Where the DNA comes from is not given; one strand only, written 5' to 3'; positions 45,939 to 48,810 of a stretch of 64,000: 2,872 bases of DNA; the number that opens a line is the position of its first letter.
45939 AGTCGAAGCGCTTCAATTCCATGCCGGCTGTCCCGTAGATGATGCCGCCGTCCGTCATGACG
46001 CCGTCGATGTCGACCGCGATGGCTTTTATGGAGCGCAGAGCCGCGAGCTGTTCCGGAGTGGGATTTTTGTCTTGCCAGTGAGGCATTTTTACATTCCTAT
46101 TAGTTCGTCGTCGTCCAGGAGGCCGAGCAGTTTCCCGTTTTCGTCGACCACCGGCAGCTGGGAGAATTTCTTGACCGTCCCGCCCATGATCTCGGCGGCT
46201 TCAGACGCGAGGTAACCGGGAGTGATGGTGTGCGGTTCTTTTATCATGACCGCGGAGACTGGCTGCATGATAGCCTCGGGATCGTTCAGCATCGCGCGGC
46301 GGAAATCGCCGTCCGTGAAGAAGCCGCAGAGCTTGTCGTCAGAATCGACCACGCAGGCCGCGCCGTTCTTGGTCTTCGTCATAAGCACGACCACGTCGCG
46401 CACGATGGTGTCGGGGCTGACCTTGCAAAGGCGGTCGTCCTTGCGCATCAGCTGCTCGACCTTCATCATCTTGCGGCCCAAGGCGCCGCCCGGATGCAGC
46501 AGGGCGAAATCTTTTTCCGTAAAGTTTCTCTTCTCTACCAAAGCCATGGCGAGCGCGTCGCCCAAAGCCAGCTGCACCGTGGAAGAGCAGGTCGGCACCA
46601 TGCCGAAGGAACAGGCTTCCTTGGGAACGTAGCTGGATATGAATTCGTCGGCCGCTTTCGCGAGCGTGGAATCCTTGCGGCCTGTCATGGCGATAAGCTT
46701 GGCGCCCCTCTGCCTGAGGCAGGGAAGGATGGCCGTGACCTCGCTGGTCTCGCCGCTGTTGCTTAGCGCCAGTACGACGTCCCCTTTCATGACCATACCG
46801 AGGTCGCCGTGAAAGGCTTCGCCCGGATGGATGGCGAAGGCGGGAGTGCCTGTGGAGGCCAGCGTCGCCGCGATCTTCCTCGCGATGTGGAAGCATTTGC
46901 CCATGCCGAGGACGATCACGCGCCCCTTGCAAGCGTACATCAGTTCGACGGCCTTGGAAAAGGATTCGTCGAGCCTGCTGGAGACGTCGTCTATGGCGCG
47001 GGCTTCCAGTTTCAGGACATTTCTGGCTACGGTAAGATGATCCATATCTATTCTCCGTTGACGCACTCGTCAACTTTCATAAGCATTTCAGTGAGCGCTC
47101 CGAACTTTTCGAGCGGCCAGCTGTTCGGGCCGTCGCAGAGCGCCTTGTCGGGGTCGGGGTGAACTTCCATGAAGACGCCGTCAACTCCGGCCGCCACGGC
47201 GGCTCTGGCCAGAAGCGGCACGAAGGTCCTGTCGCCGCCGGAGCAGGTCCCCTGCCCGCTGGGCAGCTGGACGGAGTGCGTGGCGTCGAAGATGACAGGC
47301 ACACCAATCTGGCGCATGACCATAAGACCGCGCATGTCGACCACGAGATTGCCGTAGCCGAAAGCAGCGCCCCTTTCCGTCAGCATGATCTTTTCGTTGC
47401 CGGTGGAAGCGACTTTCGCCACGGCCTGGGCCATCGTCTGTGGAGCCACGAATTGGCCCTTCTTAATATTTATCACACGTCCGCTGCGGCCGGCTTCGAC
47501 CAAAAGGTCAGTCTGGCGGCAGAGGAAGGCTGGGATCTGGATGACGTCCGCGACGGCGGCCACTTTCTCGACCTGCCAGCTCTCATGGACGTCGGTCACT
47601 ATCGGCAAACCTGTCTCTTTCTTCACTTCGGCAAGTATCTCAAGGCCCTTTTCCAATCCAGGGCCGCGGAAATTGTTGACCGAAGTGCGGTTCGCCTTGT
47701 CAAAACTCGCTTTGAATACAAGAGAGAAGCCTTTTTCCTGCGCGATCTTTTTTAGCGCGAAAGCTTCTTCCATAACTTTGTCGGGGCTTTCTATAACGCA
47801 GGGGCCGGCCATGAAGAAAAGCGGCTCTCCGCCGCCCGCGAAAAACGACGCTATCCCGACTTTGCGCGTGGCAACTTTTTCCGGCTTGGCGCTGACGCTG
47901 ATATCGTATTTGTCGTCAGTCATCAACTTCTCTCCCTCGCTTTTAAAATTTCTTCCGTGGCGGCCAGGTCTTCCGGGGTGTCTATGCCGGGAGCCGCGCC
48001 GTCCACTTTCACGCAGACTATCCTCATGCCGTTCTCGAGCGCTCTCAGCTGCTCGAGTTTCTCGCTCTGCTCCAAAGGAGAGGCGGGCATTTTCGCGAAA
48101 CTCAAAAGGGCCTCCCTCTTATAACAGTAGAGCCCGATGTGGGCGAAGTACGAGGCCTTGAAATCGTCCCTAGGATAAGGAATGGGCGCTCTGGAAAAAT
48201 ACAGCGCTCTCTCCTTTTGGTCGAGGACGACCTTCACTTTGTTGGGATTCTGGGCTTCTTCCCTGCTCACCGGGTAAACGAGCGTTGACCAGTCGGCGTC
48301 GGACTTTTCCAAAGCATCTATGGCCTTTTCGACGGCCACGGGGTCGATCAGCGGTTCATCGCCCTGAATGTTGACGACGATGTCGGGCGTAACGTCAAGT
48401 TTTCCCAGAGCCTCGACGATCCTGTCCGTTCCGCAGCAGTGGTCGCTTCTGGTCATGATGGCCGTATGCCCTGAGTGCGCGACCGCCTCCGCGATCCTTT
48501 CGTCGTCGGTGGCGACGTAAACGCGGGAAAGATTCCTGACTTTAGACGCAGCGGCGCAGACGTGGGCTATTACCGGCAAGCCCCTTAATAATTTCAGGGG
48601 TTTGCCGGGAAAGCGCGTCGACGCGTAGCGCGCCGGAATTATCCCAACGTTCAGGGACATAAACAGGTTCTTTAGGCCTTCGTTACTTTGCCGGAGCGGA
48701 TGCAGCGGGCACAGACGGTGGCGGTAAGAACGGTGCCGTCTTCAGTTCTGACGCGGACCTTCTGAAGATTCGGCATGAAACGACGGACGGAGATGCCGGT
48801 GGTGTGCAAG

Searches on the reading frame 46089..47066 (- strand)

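Call 8: search_protein_families(library=pfam, proteins=[window:46089-47066:-], max_evalue=0.001)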
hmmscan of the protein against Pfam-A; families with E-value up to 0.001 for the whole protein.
window:46089-47066:- (325 aa): 3 families
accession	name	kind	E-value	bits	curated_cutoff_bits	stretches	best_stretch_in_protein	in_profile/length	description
PF01380.27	SIS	-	3.2e-28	98.6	25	1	44-175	2-131/131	SIS domain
PF00571.33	CBS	-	1.9e-20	73.4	24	2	270-323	1-52/57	CBS domain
PF13580.11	SIS_2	-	1.9e-05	25.2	27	0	92-129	101-138/138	SIS domain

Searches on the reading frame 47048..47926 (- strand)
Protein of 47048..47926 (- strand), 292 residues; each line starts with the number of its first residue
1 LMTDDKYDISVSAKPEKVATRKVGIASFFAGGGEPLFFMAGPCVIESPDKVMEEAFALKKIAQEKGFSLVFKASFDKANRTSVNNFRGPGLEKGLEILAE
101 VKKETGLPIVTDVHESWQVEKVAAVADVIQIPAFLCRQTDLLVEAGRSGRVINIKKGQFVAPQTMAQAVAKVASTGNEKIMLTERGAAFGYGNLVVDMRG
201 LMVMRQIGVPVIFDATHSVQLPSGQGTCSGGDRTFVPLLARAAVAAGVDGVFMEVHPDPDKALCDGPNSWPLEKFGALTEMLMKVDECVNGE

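Call 9: search_protein_families(library=pfam, proteins=[window:47048-47926:-], max_evalue=0.001)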
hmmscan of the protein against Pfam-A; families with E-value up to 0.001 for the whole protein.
window:47048-47926:- (292 aa): 1 family
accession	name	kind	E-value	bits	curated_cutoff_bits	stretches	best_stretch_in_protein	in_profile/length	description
PF00793.26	DAHP_synth_1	-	2e-75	253.7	25.5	1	27-287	9-266/270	DAHP synthetase I family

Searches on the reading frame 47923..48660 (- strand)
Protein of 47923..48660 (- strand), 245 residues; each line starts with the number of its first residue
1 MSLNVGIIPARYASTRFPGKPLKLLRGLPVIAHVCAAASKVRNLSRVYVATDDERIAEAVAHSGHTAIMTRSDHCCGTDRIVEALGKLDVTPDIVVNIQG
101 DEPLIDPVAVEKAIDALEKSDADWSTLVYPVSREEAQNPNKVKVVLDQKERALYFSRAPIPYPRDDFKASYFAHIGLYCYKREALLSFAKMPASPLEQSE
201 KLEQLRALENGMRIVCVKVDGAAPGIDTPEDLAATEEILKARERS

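Call 9: search_protein_families(library=pfam, proteins=[window:47923-48660:-], max_evalue=0.001)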
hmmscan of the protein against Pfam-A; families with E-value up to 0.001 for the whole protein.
window:47923-48660:- (245 aa): 2 families
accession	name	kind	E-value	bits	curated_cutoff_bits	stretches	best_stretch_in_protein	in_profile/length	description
PF02348.25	CTP_transf_3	-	2.7e-56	191.2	22.6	1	5-214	1-217/217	Cytidylyltransferase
PF12804.13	NTP_transf_3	-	1.6e-09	38.6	27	1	15-139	10-130/160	MobA-like NTP transferase domain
